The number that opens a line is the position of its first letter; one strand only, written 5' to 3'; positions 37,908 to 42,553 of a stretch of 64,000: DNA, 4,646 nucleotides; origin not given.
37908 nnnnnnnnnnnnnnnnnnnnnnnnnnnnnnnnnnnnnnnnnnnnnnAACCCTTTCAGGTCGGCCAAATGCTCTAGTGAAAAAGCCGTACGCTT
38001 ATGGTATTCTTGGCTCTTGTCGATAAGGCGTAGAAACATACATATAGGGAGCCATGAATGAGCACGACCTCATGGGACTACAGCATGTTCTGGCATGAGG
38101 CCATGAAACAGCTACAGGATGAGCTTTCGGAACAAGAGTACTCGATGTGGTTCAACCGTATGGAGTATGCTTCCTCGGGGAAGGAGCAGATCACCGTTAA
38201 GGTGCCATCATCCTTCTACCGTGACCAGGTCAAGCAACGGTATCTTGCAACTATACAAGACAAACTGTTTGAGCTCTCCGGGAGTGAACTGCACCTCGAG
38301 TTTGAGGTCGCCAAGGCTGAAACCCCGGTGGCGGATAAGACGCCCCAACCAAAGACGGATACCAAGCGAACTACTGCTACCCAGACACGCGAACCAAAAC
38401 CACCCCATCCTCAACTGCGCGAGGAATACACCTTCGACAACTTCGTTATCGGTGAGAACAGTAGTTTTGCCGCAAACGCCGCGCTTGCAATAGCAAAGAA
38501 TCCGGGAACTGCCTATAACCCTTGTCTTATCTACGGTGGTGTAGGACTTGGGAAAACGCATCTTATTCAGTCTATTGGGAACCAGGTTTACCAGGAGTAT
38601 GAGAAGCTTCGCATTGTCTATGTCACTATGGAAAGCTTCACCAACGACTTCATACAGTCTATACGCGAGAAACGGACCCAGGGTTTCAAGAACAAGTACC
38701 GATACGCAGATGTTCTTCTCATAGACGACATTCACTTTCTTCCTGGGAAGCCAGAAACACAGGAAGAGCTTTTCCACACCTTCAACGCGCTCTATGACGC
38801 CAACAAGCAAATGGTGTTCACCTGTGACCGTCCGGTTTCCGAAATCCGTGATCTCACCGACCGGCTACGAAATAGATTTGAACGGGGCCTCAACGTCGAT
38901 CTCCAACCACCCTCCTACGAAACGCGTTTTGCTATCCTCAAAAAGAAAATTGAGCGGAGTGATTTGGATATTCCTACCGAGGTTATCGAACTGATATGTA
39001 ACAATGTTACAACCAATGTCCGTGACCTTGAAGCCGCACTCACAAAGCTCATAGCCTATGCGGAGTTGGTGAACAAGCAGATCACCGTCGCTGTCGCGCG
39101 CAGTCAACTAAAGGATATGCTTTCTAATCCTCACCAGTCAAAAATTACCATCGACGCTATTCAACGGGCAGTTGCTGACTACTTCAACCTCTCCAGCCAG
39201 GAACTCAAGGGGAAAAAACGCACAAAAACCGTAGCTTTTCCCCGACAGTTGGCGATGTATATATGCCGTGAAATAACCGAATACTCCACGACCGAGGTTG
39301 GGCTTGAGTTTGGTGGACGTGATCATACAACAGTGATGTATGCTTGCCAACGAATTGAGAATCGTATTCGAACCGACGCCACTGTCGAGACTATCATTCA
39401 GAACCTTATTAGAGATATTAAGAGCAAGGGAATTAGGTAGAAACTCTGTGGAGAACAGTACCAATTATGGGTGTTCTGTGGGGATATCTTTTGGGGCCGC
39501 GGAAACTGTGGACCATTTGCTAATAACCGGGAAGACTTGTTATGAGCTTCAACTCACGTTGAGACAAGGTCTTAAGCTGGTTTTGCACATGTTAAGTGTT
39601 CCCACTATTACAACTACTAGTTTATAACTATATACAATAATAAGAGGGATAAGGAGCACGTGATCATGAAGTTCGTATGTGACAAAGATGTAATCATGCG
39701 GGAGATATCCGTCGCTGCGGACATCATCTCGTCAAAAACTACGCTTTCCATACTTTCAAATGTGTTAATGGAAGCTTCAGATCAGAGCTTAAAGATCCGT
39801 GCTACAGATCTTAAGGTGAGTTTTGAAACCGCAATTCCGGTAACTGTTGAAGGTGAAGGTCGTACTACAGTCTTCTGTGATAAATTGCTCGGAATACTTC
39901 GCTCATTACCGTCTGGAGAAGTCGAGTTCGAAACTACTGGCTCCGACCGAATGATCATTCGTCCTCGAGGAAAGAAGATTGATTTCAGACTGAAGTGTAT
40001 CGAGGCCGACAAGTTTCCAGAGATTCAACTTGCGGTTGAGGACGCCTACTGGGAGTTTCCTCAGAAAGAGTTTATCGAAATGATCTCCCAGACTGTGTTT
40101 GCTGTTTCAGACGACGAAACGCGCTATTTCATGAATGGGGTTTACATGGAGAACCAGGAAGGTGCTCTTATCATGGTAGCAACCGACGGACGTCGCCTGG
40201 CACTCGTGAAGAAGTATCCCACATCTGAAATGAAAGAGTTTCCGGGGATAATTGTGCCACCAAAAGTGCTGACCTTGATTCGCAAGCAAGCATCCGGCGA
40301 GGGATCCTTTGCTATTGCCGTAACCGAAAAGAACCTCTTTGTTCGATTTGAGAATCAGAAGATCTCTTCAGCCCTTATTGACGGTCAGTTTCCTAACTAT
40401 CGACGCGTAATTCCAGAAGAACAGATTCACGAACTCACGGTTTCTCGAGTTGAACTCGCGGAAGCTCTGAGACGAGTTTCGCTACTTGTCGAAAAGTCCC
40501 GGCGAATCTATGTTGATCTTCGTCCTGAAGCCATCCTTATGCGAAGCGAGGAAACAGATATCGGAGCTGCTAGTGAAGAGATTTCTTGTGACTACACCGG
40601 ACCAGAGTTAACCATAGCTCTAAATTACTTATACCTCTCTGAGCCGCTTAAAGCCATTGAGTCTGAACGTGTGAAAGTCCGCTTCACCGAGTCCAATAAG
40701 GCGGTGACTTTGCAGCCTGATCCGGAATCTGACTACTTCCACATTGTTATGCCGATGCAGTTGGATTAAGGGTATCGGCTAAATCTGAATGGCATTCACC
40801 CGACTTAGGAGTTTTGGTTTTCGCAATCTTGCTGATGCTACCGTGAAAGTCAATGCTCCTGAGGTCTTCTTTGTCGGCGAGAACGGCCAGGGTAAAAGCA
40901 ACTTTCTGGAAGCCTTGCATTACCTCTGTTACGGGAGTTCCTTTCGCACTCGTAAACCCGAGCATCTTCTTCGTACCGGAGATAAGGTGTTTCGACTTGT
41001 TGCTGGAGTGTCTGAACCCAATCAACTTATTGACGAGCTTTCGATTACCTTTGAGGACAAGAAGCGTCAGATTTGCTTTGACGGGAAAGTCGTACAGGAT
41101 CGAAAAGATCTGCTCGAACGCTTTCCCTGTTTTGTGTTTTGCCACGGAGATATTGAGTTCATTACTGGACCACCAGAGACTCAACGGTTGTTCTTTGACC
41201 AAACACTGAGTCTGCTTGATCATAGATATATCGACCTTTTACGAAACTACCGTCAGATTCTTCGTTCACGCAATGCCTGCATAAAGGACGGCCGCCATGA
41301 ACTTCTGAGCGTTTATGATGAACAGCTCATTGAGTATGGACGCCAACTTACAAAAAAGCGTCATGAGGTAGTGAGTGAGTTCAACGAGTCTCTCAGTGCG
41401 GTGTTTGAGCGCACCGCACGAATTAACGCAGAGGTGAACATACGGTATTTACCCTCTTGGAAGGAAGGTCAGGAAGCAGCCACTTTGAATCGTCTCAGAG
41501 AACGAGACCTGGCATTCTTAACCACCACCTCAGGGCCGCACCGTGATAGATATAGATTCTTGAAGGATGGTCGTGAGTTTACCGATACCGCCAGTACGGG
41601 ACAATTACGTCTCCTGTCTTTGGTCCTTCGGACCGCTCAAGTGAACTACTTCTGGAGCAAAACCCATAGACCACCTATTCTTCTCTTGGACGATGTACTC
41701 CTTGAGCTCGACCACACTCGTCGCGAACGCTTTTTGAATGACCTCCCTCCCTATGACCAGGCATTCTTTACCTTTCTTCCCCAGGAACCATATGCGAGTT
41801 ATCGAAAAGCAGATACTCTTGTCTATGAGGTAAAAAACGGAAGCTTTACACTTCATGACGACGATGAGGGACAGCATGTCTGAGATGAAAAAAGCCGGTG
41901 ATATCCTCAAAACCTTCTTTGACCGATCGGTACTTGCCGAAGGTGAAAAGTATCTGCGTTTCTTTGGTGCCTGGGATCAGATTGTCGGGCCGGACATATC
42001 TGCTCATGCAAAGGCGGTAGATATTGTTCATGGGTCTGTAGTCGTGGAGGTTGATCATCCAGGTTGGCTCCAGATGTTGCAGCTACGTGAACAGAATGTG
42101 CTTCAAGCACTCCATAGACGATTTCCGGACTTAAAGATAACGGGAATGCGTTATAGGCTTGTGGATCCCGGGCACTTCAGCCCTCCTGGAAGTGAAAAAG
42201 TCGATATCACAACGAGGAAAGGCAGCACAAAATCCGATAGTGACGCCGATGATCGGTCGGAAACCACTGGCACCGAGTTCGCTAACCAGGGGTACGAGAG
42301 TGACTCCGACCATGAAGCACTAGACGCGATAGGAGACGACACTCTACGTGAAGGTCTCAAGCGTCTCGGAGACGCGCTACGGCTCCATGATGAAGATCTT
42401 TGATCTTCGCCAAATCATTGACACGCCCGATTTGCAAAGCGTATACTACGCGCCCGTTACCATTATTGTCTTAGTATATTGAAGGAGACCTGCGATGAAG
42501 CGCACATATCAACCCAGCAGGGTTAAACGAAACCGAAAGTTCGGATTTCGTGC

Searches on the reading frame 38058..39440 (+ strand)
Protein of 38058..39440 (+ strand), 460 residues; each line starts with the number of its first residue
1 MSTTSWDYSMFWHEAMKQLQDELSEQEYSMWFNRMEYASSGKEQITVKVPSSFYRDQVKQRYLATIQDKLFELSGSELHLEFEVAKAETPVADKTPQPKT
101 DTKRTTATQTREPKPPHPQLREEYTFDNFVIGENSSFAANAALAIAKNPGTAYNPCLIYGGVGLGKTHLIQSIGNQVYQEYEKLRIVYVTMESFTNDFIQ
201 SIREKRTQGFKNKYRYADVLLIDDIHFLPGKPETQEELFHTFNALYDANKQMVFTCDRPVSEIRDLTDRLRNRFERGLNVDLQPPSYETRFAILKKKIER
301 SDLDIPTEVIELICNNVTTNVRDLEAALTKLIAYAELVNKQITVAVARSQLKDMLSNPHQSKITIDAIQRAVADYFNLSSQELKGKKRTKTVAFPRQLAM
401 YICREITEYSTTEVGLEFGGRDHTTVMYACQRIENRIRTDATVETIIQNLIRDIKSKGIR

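Call 31: search_protein_families(library=pfam, proteins=[window:38058-39440:+], max_evalue=0.000001)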
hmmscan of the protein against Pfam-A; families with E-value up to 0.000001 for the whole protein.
window:38058-39440:+ (460 aa): 5 families
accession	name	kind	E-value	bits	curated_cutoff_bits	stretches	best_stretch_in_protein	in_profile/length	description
PF00308.24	Bac_DnaA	-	1.4e-67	227.3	23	1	120-281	1-162/162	Bacterial DnaA ATPAse domain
PF08299.17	Bac_DnaA_C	-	1.1e-30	105.9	31.5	1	365-433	1-69/69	Bacterial dnaA protein helix-turn-helix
PF11638.13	DnaA_N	-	2.7e-14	53.1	24.6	1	11-68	3-61/65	DnaA N-terminal domain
PF00004.35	AAA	-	4.3e-09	37.4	21.2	1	157-281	2-130/131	ATPase family associated with various cellular activities (AAA)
PF01695.23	IstB_IS21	-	2.8e-08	34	24.1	1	156-262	95-198/238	IstB-like ATP binding protein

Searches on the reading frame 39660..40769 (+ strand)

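Call 31: search_protein_families(library=pfam, proteins=[window:39660-40769:+], max_evalue=0.000001)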
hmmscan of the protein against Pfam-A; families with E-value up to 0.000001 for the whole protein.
window:39660-40769:+ (369 aa): 3 families
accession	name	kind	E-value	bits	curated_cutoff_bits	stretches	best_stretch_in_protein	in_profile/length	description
PF00712.24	DNA_pol3_beta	-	9.2e-30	103.7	24.4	1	3-122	1-119/120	DNA polymerase III beta subunit, N-terminal domain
PF02768.20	DNA_pol3_beta_3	-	1.4e-27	96.4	27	1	248-366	1-120/121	DNA polymerase III beta subunit, C-terminal domain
PF02767.21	DNA_pol3_beta_2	-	6.4e-27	94.6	27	1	133-246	2-116/116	DNA polymerase III beta subunit, central domain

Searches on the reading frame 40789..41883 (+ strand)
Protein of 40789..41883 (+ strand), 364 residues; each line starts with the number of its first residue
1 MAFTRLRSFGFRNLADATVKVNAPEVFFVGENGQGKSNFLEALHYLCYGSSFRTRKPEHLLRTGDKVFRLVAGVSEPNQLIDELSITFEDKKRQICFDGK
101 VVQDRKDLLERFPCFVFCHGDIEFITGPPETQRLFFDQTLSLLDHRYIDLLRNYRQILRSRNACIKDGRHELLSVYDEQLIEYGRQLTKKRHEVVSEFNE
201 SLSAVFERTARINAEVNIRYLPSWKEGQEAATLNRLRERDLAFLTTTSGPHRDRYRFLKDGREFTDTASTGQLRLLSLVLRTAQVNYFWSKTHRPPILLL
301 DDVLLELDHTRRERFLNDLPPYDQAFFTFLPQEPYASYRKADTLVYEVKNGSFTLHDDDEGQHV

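Call 31: search_protein_families(library=pfam, proteins=[window:40789-41883:+], max_evalue=0.000001)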
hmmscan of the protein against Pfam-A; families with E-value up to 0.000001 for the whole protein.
window:40789-41883:+ (364 aa): 2 families
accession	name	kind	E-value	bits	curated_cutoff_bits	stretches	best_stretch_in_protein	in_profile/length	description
PF02463.25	SMC_N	-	1.4e-13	51.2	40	1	4-319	3-183/220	RecF/RecN/SMC N terminal domain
PF13476.12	AAA_23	-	3.2e-09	38.1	27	1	8-115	4-87/201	AAA domain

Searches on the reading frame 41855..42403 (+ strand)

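Call 31: search_protein_families(library=pfam, proteins=[window:41855-42403:+], max_evalue=0.000001)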
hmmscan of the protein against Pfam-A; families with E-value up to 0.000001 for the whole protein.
window:41855-42403:+ (182 aa): 1 family
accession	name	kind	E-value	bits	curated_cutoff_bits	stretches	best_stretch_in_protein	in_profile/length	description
PF05258.17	DciA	-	2.8e-16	59.9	24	1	14-98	2-87/89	Dna[CI] antecedent, DciA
